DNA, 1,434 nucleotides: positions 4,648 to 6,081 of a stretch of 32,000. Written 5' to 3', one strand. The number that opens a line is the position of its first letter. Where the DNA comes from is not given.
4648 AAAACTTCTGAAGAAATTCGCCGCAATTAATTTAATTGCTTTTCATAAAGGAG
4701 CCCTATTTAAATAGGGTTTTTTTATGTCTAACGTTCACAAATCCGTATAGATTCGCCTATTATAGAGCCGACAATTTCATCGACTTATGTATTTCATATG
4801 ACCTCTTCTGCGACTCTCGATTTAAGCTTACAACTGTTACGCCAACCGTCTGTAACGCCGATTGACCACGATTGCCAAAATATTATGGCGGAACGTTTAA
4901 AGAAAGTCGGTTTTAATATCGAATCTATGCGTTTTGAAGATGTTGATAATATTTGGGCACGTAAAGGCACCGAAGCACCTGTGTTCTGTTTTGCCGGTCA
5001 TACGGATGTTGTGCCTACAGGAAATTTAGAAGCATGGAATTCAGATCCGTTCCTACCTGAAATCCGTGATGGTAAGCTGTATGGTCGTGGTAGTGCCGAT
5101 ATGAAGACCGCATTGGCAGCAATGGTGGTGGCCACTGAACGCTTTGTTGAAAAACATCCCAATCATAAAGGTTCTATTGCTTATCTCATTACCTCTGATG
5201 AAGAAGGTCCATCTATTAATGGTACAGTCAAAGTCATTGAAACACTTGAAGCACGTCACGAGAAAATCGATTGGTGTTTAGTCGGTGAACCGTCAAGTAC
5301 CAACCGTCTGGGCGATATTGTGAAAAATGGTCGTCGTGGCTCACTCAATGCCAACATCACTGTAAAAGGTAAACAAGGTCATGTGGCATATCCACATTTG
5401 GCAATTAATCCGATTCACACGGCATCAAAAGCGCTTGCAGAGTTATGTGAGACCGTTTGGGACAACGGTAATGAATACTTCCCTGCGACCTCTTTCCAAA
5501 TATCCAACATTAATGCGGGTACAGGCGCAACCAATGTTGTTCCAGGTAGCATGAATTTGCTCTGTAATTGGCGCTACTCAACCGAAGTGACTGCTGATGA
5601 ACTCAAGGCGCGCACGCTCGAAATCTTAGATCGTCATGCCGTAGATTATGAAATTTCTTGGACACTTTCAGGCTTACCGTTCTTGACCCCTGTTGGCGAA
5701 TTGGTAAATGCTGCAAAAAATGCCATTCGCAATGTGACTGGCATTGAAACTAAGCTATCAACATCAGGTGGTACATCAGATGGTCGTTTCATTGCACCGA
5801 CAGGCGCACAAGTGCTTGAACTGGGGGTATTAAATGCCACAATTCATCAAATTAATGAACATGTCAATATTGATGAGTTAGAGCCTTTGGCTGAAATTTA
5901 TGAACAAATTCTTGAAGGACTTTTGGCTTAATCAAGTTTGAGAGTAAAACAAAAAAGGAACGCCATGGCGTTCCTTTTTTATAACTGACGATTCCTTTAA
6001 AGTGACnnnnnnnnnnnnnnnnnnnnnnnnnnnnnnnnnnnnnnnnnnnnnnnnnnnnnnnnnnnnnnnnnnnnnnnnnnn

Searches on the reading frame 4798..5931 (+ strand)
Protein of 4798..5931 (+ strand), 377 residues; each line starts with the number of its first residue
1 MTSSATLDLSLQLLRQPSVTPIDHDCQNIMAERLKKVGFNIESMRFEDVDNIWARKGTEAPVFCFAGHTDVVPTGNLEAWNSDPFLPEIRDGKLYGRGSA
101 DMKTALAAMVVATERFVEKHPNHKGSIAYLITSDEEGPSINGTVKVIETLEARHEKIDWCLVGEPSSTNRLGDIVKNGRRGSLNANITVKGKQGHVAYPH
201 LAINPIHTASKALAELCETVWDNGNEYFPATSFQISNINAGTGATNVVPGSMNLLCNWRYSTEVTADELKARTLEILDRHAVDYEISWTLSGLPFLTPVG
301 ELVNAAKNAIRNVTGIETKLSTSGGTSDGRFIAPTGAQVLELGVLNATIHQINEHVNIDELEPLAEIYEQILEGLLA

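Call 48: search_protein_families(library=pfam, proteins=[window:4798-5931:+], max_evalue=0.001)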
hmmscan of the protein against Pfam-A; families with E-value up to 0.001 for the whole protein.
window:4798-5931:+ (377 aa): 2 families
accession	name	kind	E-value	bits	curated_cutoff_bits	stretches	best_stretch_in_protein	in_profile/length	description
PF01546.33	Peptidase_M20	-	4.7e-46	157.7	24.6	1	64-373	1-205/206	Peptidase family M20/M25/M40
PF07687.19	M20_dimer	-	5.2e-26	91.1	21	1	177-284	1-106/107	Peptidase dimerisation domain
